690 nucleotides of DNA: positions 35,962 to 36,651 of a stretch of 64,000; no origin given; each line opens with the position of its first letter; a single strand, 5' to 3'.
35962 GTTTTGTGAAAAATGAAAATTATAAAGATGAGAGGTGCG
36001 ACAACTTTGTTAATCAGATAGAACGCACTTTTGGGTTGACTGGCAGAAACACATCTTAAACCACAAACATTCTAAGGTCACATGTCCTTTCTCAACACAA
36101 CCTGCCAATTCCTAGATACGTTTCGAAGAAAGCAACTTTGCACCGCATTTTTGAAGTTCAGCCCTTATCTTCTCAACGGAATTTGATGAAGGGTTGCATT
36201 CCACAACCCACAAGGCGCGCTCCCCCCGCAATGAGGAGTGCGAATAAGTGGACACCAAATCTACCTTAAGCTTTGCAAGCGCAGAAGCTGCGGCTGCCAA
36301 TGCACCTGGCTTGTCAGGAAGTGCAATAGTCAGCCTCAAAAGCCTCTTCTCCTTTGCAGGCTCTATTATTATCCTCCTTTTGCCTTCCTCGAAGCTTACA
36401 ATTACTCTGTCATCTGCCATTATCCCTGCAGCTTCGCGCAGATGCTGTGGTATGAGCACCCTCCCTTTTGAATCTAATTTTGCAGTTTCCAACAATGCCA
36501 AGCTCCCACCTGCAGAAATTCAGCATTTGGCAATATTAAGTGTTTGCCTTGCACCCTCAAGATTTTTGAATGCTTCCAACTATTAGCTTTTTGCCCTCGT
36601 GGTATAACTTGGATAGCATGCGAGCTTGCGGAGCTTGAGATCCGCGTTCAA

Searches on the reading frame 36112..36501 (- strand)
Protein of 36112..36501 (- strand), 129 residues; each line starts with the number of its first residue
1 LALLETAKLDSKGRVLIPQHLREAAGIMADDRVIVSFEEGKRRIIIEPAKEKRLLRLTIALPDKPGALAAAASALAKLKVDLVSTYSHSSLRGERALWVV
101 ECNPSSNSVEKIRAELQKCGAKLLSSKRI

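Call 43: search_protein_families(library=pfam, proteins=[window:36112-36501:-], max_evalue=0.01)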
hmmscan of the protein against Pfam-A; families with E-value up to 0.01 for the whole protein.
window:36112-36501:- (129 aa): 4 families
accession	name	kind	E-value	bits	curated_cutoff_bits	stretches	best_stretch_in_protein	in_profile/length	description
PF04014.23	MazE_antitoxin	-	7.1e-08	32.7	24.7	1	7-52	2-46/48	Antidote-toxin recognition MazE, bacterial antitoxin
PF01842.31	ACT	-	6.7e-07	29.4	27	1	57-119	3-64/66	ACT domain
PF22190.2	TTHA0829-like_ACT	-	7.5e-06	26.3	27.4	1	55-119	3-62/70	TTHA0829-like ACT domain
PF02381.23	MraZ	-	8.6e-05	22.9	23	1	7-27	8-28/72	MraZ protein, putative antitoxin-like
